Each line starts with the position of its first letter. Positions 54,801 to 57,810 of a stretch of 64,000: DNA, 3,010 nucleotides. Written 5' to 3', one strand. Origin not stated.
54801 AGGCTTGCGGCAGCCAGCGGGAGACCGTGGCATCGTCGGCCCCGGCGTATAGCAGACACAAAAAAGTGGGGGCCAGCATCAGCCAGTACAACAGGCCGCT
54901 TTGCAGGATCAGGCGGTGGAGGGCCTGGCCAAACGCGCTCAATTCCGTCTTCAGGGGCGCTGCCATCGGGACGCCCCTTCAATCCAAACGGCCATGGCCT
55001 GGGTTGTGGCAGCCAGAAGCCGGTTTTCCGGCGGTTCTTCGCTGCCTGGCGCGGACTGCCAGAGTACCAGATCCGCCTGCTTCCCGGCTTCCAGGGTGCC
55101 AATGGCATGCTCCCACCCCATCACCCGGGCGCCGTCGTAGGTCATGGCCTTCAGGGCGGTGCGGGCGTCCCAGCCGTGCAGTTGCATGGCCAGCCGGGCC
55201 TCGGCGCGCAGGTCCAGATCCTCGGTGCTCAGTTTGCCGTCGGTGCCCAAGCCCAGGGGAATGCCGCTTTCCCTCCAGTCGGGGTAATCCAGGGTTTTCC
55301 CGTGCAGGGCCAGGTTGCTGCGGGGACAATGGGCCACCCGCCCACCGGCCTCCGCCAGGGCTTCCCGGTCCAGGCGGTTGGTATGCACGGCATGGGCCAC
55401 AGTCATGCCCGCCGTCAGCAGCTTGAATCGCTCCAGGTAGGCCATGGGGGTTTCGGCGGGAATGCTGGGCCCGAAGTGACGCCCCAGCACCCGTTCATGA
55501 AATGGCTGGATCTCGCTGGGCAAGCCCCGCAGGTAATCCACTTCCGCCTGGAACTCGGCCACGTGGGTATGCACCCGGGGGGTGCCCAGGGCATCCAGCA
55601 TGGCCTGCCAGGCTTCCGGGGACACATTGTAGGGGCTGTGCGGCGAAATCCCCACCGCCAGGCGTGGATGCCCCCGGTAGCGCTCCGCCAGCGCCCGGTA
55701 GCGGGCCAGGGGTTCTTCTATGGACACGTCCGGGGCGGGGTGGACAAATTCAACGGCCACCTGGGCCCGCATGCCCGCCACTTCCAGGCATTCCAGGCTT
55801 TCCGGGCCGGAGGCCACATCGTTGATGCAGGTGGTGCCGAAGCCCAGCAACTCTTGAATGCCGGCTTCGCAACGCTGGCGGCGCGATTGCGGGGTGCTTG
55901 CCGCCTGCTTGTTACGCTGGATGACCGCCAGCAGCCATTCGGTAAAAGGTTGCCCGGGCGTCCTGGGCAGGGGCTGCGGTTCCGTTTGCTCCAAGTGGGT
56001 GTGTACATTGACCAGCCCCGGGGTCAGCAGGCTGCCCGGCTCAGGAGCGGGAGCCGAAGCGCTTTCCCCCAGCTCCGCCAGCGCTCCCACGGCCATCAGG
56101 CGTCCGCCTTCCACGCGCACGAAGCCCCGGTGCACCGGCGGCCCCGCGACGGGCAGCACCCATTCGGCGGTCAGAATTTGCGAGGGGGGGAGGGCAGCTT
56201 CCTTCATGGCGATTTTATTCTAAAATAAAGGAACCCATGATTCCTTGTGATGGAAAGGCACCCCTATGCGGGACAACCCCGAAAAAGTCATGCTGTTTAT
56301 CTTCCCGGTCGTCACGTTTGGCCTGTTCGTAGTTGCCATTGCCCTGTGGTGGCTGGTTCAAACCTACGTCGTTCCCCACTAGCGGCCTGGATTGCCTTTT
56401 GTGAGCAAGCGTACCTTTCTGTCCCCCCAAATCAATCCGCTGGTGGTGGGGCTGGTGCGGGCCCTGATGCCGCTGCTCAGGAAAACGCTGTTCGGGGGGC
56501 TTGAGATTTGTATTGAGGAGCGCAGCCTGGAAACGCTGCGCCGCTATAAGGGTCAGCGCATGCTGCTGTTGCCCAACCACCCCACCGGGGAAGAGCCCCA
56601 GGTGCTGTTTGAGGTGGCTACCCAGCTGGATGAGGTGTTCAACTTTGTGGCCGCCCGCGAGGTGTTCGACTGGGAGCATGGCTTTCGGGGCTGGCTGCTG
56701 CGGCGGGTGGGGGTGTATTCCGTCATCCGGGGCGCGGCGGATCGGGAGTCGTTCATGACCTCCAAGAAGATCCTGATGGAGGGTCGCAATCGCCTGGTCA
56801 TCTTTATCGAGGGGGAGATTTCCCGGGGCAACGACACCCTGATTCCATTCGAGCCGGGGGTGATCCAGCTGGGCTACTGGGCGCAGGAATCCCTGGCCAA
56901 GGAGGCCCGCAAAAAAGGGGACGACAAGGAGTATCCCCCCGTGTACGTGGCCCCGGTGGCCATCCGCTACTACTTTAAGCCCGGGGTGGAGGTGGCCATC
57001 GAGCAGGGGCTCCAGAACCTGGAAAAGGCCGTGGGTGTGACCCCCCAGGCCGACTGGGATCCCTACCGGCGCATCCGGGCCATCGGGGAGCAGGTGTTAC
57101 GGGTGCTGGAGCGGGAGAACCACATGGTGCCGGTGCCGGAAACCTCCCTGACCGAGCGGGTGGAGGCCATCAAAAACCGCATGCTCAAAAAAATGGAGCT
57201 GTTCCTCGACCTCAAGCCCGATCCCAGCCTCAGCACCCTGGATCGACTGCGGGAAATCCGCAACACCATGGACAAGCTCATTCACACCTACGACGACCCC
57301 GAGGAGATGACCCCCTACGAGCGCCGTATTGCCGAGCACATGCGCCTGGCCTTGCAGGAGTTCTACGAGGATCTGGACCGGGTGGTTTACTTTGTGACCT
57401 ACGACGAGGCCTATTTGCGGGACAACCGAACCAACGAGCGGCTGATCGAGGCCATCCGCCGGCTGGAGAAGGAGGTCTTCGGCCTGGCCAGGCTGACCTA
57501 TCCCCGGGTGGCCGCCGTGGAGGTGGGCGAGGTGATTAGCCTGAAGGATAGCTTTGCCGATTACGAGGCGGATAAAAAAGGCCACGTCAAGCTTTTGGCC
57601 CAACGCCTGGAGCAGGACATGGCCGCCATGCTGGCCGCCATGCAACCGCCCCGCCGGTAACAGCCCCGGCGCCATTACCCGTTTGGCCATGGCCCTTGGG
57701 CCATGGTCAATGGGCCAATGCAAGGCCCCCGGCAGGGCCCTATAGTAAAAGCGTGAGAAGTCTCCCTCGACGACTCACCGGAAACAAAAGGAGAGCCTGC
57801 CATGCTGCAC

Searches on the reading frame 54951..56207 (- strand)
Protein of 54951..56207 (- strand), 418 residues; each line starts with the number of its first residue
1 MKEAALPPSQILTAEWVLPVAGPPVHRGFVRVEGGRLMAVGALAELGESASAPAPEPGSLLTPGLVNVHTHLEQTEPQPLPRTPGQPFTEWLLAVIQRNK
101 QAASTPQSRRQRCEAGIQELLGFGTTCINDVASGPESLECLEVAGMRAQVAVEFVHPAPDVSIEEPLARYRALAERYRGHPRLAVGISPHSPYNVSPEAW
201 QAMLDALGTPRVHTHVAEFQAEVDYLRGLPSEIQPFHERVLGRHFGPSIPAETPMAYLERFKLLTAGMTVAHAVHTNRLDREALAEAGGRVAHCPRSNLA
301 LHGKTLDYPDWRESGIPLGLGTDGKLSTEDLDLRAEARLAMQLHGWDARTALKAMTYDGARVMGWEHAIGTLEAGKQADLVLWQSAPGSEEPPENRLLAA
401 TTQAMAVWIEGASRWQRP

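Call 51: search_protein_families(library=pfam, proteins=[window:54951-56207:-], max_evalue=0.00001)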
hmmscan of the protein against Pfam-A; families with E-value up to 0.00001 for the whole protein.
window:54951-56207:- (418 aa): 2 families
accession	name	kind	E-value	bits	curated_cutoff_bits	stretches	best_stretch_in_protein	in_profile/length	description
PF01979.26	Amidohydro_1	-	1e-38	133.9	25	1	61-385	2-320/345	Amidohydrolase family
PF07969.17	Amidohydro_3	-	1.3e-10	41.8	29.7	1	270-411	310-468/472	Amidohydrolase family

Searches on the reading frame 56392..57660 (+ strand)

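Call 51: search_protein_families(library=pfam, proteins=[window:56392-57660:+], max_evalue=0.00001)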
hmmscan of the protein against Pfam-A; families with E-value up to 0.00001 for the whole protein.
window:56392-57660:+ (422 aa): 1 family
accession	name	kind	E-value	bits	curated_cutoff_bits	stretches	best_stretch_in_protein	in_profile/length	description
PF01553.26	Acyltransferase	-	9.3e-11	42.1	23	1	46-191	7-131/132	Acyltransferase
